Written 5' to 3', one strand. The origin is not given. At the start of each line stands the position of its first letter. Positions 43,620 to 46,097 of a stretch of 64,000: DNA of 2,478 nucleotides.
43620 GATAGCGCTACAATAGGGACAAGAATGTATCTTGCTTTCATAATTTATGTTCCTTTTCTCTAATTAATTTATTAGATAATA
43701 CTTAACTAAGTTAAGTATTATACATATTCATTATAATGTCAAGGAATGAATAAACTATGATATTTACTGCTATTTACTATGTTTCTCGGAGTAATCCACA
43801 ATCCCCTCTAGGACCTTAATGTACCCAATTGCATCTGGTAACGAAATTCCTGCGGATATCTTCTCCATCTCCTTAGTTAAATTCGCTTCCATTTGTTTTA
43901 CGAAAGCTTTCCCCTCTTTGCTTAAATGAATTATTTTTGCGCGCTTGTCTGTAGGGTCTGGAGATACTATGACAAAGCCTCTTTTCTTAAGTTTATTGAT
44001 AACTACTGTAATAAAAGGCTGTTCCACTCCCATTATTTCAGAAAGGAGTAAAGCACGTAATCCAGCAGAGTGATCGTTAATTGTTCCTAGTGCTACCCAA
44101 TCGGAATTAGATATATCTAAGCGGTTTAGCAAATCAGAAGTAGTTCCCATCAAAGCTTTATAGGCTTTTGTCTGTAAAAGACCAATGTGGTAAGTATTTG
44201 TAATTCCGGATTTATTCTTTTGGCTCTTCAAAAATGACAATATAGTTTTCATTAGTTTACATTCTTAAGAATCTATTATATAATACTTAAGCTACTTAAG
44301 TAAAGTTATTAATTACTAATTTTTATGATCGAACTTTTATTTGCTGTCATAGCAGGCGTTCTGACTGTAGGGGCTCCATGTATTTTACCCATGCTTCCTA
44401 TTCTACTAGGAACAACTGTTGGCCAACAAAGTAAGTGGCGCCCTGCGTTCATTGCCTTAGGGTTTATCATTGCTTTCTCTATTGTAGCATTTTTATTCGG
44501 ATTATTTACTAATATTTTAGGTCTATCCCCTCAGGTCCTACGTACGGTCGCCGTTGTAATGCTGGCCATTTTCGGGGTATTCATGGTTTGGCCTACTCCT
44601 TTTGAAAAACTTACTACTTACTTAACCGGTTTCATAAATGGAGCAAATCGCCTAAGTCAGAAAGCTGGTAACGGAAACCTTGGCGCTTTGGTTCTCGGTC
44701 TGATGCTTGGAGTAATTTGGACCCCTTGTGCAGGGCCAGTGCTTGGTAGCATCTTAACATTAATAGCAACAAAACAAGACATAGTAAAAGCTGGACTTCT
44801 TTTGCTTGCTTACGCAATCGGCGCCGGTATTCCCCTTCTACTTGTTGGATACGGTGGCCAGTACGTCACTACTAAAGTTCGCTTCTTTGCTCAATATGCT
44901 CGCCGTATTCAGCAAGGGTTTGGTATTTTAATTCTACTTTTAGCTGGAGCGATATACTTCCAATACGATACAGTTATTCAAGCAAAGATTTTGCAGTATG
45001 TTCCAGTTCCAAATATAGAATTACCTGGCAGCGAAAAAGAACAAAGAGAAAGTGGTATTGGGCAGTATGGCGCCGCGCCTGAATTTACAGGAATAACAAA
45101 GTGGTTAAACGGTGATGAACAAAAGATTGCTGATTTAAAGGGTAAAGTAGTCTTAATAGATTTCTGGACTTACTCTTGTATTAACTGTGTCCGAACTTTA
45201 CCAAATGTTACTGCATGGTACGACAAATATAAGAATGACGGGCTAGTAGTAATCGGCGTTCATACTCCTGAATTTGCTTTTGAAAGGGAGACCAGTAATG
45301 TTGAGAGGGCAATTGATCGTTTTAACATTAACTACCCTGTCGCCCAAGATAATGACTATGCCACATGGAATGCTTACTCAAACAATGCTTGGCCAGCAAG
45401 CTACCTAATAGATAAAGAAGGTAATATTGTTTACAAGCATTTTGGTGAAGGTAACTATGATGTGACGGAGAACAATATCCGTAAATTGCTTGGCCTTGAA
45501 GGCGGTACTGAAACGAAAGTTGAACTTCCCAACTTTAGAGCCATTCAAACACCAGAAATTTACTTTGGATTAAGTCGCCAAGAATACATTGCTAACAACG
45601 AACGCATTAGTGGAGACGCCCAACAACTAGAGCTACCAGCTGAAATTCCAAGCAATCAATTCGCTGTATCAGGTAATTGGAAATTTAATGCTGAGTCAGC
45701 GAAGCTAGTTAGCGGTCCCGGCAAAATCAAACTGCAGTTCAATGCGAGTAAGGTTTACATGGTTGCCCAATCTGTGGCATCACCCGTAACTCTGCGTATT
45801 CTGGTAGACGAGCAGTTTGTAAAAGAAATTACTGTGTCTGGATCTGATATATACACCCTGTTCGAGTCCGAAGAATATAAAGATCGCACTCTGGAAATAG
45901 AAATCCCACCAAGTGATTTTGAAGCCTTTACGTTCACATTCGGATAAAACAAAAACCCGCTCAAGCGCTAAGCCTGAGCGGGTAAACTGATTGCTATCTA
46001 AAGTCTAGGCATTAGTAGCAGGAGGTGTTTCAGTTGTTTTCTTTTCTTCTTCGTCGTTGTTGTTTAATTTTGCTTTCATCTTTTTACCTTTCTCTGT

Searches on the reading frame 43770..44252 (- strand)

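Call 54: search_protein_families(library=pfam, proteins=[window:43770-44252:-], max_evalue=0.001)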
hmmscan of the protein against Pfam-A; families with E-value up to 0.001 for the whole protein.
window:43770-44252:- (160 aa): 2 families
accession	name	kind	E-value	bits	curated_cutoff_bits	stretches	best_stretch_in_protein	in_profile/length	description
PF12802.13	MarR_2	-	6.4e-08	33.1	27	1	46-105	2-61/61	MarR family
PF01047.28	MarR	-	8.2e-08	32.5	24.6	1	48-105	2-58/59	MarR family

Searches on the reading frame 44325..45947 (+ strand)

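Call 54: search_protein_families(library=pfam, proteins=[window:44325-45947:+], max_evalue=0.001)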
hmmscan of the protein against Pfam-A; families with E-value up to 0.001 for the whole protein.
window:44325-45947:+ (540 aa): 6 families
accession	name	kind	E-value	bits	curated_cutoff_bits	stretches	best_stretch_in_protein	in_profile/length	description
PF17991.7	Thioredoxin_10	-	4.3e-30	105.6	27.1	1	409-540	1-142/142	Thioredoxin like C-terminal domain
PF02683.22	DsbD_TM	-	7.2e-21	74.9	27.1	1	4-207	5-211/219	Cytochrome C biogenesis protein transmembrane domain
PF08534.16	Redoxin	-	5.1e-15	56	26.6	1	251-388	6-147/148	Redoxin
PF00578.27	AhpC-TSA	-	2.1e-14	53.9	26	1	250-370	4-123/124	AhpC/TSA family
PF13905.12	Thioredoxin_8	-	2.2e-11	44.4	27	1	273-368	1-94/94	Thioredoxin-like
PF13386.12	DsbD_2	-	4.1e-11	43.6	24.9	1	7-207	2-197/199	Cytochrome C biogenesis protein transmembrane region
